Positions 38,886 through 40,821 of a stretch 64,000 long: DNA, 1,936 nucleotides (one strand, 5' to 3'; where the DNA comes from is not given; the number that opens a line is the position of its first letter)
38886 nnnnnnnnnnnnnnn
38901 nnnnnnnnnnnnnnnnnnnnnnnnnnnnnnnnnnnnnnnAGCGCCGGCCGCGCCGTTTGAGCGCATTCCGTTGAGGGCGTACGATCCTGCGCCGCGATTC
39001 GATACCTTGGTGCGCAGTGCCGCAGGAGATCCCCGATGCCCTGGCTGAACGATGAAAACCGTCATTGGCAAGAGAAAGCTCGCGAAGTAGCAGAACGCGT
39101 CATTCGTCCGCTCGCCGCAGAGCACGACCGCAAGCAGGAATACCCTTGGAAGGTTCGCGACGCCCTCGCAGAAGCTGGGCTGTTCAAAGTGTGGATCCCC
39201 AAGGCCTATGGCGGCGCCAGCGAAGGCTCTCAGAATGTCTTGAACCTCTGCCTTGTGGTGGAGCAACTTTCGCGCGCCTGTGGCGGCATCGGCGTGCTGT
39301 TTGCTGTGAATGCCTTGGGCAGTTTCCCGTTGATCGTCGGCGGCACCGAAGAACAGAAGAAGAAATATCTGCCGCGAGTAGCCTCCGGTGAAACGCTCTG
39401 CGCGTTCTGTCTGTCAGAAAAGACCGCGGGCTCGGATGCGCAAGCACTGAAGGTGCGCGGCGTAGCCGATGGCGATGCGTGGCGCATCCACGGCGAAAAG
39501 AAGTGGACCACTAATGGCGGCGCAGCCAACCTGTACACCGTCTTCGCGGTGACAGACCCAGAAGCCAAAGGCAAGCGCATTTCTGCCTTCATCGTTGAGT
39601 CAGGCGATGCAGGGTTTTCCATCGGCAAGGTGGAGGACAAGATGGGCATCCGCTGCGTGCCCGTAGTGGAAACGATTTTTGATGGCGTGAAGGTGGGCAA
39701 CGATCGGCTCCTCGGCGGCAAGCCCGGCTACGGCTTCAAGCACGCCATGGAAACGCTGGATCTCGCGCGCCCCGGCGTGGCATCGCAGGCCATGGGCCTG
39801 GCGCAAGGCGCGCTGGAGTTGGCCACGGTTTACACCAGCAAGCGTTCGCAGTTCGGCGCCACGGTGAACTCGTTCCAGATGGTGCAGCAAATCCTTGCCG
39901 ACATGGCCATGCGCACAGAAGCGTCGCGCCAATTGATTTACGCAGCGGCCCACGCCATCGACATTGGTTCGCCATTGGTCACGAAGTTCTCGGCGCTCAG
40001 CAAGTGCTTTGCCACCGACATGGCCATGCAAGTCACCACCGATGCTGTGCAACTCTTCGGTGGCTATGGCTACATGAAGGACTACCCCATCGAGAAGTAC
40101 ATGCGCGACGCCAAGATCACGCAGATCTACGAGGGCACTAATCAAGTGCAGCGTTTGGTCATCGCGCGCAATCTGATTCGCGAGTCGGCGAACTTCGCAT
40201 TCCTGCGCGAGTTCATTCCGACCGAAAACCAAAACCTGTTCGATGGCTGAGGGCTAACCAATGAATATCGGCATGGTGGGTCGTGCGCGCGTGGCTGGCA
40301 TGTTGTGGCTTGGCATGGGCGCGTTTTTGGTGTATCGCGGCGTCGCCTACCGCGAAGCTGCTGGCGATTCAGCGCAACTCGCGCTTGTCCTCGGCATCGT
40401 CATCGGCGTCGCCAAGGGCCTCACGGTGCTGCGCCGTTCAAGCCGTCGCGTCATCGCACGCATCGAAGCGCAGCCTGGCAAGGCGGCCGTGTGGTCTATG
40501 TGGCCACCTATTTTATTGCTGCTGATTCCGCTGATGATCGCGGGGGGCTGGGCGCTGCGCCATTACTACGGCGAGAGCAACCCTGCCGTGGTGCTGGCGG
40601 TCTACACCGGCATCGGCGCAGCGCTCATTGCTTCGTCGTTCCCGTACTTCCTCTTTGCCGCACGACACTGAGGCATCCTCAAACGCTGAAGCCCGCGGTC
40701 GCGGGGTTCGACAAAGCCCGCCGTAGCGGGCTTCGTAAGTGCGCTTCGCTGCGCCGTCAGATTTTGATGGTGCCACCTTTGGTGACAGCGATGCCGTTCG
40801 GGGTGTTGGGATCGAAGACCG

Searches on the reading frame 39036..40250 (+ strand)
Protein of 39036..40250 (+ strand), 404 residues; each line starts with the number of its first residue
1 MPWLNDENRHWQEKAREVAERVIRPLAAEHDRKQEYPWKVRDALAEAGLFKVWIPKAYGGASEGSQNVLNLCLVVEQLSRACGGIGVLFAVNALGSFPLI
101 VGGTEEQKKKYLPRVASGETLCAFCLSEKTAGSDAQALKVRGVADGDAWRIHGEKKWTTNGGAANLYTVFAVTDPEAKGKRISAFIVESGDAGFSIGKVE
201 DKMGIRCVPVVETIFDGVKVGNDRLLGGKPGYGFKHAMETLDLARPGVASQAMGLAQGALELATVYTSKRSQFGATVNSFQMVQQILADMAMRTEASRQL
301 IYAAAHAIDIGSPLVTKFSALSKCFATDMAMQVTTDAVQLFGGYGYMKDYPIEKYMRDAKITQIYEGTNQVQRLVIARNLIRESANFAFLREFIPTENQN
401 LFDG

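Call 34: search_protein_families(library=pfam, proteins=[window:39036-40250:+], max_evalue=0.1)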
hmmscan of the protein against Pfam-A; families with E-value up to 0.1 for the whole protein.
window:39036-40250:+ (404 aa): 5 families
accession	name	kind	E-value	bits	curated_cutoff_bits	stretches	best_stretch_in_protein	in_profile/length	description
PF00441.29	Acyl-CoA_dh_1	-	2.2e-45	154.9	22.4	1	232-380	2-149/150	Acyl-CoA dehydrogenase, C-terminal domain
PF02771.21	Acyl-CoA_dh_N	-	1.1e-29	103.5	22.9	1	6-119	2-113/113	Acyl-CoA dehydrogenase, N-terminal domain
PF08028.16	Acyl-CoA_dh_2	-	5.8e-22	78.9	22.7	1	248-369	3-133/134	Acyl-CoA dehydrogenase, C-terminal domain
PF02770.24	Acyl-CoA_dh_M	-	2.5e-21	76.1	33.3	1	123-218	1-97/97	Acyl-CoA dehydrogenase, middle domain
PF22924.1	ACOX_C_alpha1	-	2.6e-08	34.3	27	1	311-381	99-169/169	Acyl-CoA oxidase, C-alpha1 domain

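Call 40: search_protein_families(library=ncbifam, proteins=[window:39036-40250:+])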
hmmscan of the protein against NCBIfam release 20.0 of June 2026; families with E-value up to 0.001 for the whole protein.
window:39036-40250:+ (404 aa): 23 families
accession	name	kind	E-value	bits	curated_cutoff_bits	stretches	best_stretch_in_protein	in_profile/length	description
NF042972.1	AcrlCoAredClosAcrC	equivalog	5.4e-115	384.1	640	1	4-381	5-377/378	acryloyl-CoA reductase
NF043006.1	CyhCrbnylCoADH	equivalog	5.1e-111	371.3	650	1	6-383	6-378/380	cyclohexane-1-carbonyl-CoA dehydrogenase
NF042439.1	SulpropCoADesulf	equivalog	3.4e-84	282.8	600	1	12-382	1-372/379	3-sulfinopropanoyl-CoA desulfinase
NF058590.1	AcCoDHFadEBacil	equivalog_domain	6.9e-76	256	600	1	4-384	21-414/586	acyl-CoA dehydrogenase FadE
NF045552.1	GlutCoADH_Des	equivalog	1.2e-73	248.6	470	1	4-379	5-378/387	glutaryl-CoA dehydrogenase Acd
NF045652.1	ProlPCPDhRedW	equivalog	3.6e-62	210.3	650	1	25-380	18-373/376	L-prolyl-[peptidyl-carrier protein] dehydrogenase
NF053553.1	prodigi_MBC_PigA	equivalog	2.3e-58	198.1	500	1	4-380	5-379/381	prodigiosin MBC biosynthesis dehydrogenase PigA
NF008997.0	PRK12341.1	equivalog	4.4e-55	187.3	537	1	27-383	29-379/382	acyl-CoA dehydrogenase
NF052270.1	Staph_DH_FadE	equivalog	9.9e-50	169.4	600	1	12-385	29-398/400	acyl-CoA dehydrogenase FadE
NF002885.1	PRK03354.1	equivalog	2.5e-46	158.5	540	1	27-382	29-375/378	crotonobetainyl-CoA dehydrogenase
TIGR03207.1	cyc_hxne_CoA_dh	equivalog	1.3e-44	152.4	575.35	1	4-379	1-370/372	cyclohexanecarboxyl-CoA dehydrogenase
NF049984.1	Rv1679_FadE16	equivalog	3.2e-34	118.8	600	1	22-369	11-354/371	Rv1679 family acyl-CoA dehydrogenase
NF007000.1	PRK09463.1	subfamily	1.9e-32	112.5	600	1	27-371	66-425/726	acyl-CoA dehydrogenase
NF009586.0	PRK13026.1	subfamily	3.1e-27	95.2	608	1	32-373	105-462/777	acyl-CoA dehydrogenase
TIGR03203.1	pimD_small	equivalog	1.2e-26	93.7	652.7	1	39-368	41-365/378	pimeloyl-CoA dehydrogenase small subunit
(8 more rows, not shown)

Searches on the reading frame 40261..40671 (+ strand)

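Call 34: search_protein_families(library=pfam, proteins=[window:40261-40671:+], max_evalue=0.1)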
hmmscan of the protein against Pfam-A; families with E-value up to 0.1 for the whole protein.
window:40261-40671:+ (136 aa): 2 families
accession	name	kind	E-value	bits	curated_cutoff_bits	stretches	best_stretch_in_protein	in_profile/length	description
PF06298.16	PsbY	-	0.0073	16.6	24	1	84-99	5-20/35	Photosystem II protein Y (PsbY)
PF13829.11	DUF4191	-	0.0074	16.1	30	1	14-76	25-89/219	Domain of unknown function (DUF4191)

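Call 40: search_protein_families(library=ncbifam, proteins=[window:40261-40671:+])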
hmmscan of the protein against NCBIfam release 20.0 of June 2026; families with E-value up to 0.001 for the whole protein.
window:40261-40671:+ (136 aa): 0 families
